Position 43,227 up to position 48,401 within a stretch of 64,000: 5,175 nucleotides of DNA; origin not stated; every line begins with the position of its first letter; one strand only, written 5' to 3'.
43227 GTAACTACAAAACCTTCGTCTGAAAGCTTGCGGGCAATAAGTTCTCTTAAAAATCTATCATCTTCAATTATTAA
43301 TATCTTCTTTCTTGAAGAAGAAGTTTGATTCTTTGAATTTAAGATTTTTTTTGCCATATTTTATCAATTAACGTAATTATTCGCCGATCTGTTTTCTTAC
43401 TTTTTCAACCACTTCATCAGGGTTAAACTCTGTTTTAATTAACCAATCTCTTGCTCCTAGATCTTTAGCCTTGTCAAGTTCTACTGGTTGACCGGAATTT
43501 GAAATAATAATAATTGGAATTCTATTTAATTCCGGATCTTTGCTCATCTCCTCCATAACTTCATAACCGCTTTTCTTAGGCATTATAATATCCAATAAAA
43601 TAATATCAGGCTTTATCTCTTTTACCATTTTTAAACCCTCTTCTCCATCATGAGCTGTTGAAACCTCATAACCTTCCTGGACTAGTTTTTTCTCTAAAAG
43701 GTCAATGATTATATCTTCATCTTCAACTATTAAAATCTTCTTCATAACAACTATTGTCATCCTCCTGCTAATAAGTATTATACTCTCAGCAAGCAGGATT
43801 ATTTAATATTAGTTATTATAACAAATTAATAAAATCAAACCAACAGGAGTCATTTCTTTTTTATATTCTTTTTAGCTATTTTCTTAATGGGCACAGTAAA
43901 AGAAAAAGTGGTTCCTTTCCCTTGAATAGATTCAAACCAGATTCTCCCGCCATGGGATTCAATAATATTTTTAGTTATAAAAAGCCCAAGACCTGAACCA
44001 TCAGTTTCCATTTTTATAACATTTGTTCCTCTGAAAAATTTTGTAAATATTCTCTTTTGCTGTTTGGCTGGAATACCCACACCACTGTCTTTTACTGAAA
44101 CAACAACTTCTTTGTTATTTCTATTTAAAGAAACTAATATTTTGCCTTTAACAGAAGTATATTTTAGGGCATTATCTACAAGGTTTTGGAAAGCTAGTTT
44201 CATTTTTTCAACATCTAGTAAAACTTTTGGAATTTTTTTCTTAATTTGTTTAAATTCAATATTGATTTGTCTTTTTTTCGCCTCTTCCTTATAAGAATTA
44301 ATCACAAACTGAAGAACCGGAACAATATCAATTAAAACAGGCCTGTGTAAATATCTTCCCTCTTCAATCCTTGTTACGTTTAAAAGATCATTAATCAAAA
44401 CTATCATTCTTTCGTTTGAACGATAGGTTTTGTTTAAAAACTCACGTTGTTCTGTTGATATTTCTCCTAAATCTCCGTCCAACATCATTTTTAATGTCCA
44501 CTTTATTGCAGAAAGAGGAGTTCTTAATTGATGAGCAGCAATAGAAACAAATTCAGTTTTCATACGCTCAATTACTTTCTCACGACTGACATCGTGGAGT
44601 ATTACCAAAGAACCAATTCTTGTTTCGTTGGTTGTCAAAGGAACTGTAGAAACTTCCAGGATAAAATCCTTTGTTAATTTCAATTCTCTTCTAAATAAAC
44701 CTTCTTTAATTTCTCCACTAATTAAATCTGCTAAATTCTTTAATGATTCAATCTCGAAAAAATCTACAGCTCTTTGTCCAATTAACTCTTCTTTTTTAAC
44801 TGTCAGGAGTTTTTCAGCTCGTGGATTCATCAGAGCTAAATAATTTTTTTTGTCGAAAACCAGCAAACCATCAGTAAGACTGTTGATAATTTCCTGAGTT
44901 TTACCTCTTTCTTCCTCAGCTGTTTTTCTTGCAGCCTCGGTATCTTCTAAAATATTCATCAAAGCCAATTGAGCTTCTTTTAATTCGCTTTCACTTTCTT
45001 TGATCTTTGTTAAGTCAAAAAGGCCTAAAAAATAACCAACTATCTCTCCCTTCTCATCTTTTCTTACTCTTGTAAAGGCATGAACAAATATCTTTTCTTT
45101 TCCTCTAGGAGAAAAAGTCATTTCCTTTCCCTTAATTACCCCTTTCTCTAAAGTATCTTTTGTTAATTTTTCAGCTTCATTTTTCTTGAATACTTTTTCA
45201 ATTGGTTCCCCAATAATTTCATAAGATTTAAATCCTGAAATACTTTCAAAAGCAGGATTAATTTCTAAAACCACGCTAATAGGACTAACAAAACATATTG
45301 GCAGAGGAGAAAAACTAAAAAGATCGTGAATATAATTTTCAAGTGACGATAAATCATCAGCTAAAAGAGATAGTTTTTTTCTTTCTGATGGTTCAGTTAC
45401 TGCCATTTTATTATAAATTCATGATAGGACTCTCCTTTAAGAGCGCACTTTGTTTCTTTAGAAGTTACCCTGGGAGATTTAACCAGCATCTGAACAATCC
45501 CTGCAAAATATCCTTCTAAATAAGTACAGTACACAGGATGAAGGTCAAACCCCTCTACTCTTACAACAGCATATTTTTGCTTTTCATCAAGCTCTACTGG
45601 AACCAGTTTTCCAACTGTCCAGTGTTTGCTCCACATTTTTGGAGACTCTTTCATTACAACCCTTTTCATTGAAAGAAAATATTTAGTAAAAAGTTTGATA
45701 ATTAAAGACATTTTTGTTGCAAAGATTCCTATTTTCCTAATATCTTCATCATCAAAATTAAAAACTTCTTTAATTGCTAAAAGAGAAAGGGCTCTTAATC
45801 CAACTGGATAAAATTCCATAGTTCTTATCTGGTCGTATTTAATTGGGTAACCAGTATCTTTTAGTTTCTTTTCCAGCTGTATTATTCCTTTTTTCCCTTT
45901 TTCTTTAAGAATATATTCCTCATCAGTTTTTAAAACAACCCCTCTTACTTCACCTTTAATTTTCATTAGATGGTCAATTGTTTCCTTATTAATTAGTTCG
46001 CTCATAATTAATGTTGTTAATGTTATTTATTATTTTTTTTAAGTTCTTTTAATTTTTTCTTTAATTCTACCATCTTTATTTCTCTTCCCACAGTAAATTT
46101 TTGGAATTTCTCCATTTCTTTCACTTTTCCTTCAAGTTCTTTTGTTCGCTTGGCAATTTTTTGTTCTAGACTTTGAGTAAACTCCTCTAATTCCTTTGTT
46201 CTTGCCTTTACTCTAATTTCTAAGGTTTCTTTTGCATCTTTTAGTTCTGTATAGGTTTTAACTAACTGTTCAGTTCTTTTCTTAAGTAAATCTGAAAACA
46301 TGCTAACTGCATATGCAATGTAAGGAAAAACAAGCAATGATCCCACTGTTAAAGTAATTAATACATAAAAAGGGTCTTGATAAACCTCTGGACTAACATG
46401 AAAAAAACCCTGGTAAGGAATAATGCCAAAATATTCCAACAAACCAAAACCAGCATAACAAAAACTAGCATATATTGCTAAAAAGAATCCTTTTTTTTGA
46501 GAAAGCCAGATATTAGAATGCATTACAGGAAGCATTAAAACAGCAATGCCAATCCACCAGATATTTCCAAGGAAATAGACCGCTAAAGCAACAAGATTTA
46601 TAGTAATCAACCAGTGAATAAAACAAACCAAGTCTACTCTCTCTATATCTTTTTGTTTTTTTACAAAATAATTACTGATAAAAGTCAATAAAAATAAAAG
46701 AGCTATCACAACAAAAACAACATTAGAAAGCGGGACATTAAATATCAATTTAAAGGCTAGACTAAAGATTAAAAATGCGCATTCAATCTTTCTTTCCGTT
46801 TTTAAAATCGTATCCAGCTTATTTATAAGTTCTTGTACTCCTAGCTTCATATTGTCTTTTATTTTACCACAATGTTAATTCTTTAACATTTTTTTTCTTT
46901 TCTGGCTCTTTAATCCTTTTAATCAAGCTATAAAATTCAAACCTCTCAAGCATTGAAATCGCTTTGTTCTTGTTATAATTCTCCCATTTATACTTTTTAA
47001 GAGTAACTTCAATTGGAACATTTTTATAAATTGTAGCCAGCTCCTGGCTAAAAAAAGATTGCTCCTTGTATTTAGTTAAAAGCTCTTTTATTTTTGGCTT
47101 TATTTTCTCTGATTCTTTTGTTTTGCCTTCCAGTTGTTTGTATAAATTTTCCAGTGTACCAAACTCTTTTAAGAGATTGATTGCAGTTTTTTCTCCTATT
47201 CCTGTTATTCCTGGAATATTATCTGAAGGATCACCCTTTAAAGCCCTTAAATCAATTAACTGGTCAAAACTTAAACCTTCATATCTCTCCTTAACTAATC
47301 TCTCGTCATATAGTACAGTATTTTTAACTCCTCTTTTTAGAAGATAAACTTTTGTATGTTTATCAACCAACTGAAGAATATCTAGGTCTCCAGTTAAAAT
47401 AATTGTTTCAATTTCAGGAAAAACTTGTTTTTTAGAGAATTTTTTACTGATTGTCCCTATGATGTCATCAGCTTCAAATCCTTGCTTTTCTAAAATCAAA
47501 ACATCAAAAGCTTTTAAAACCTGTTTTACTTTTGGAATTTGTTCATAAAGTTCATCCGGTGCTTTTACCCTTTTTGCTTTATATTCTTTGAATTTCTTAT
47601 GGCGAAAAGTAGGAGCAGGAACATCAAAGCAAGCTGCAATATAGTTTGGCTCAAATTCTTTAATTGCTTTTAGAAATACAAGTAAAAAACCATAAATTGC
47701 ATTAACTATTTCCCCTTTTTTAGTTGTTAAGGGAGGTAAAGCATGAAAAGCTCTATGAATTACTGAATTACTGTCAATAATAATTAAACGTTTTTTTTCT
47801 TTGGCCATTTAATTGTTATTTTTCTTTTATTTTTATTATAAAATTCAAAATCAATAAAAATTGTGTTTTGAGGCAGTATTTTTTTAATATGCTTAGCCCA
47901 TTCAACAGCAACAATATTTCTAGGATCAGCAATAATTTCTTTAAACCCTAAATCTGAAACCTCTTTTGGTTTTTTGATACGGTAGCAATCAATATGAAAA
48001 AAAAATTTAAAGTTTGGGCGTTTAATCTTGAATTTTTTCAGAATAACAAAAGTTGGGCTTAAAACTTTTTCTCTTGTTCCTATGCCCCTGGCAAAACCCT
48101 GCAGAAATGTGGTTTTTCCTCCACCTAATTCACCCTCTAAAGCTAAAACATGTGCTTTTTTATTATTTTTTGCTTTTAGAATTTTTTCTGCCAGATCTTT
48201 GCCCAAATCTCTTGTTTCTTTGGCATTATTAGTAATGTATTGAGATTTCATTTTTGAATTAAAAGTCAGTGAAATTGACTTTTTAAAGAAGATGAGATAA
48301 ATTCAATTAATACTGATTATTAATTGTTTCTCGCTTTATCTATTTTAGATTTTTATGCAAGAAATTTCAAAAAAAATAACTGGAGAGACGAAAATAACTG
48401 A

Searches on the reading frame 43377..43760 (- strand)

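Call 66: search_protein_families(library=pfam, proteins=[window:43377-43760:-], max_evalue=0.00001)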
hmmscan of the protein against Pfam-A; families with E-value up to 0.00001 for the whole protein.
window:43377-43760:- (127 aa): 1 family
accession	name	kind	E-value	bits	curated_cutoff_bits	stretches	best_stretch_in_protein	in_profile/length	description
PF00072.30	Response_reg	-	1.5e-24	86.8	30.2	1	9-121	1-110/111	Response regulator receiver domain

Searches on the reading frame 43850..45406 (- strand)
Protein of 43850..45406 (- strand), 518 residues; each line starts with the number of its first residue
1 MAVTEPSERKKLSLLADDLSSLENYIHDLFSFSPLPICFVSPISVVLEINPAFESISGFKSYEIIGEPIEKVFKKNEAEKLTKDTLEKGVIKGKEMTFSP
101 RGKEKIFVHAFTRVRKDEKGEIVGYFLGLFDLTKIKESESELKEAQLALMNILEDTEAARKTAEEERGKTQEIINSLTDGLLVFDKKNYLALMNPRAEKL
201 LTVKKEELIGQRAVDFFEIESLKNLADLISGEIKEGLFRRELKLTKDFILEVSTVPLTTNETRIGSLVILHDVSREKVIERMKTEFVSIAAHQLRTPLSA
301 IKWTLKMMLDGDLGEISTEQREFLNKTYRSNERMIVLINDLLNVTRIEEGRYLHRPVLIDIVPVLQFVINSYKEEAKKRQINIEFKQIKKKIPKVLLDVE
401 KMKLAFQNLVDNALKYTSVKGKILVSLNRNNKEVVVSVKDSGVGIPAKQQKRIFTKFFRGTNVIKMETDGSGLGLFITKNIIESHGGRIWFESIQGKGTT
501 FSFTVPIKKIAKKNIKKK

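Call 66: search_protein_families(library=pfam, proteins=[window:43850-45406:-], max_evalue=0.00001)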
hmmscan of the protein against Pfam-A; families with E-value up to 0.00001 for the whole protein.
window:43850-45406:- (518 aa): 6 families
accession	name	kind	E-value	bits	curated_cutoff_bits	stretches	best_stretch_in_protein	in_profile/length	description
PF02518.31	HATPase_c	-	3.8e-29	101.8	26.4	1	398-508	2-110/111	Histidine kinase-, DNA gyrase B-, and HSP90-like ATPase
PF00989.32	PAS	-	1.5e-17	64.1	22.6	2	171-273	4-113/113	PAS fold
PF00512.31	HisKA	-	9.1e-17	61.3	26.9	1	282-350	1-66/66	His Kinase A (phospho-acceptor) domain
PF13426.13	PAS_9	-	1.9e-16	60.6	27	1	36-134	3-103/103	PAS domain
PF08448.16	PAS_4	-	1.6e-09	38.4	23.1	0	175-277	2-109/110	PAS fold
PF13188.13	PAS_8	-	1.1e-06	28.7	21.8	0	25-79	2-53/65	PAS domain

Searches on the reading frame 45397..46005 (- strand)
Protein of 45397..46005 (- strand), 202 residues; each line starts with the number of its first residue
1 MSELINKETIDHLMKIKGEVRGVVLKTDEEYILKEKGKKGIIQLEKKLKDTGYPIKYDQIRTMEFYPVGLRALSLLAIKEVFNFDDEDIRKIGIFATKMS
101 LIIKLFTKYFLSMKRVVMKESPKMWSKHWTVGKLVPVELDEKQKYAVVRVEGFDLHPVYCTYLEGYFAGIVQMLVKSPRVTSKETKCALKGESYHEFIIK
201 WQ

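Call 66: search_protein_families(library=pfam, proteins=[window:45397-46005:-], max_evalue=0.00001)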
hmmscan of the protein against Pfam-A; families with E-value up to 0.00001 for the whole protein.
window:45397-46005:- (202 aa): 0 families

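Call 68: search_protein_families(library=pfam, proteins=[window:45397-46005:-], max_evalue=0.01)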
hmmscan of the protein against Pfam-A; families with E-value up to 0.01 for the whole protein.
window:45397-46005:- (202 aa): 1 family
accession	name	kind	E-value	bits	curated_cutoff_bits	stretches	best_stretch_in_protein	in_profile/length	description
PF02830.23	V4R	-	0.00026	21.4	31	1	160-200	22-61/62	V4R domain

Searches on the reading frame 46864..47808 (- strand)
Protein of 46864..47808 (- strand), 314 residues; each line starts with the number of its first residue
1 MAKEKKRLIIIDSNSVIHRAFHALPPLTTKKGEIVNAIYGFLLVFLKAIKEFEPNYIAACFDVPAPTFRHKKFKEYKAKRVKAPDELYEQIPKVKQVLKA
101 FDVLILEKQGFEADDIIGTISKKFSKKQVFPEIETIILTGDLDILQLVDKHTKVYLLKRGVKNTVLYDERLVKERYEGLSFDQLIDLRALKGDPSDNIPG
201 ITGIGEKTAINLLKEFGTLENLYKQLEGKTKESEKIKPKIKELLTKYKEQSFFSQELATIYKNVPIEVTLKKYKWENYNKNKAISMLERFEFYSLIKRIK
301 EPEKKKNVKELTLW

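Call 66: search_protein_families(library=pfam, proteins=[window:46864-47808:-], max_evalue=0.00001)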
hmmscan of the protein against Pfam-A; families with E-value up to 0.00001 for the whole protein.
window:46864-47808:- (314 aa): 2 families
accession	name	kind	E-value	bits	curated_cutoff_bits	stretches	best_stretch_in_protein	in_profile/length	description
PF02739.22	5_3_exonuc_N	-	1.1e-52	178.5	34.3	1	7-176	1-163/164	5'-3' exonuclease, N-terminal resolvase-like domain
PF01367.25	5_3_exonuc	-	3.6e-30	104.8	40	1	182-280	4-96/97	5'-3' exonuclease, C-terminal SAM fold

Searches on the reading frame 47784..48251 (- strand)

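Call 66: search_protein_families(library=pfam, proteins=[window:47784-48251:-], max_evalue=0.00001)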
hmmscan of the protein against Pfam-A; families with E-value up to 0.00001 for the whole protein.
window:47784-48251:- (155 aa): 1 family
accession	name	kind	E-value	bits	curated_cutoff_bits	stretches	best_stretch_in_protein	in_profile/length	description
PF02367.23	TsaE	-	1.6e-32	112.6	26.6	1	8-145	2-128/128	Threonylcarbamoyl adenosine biosynthesis protein TsaE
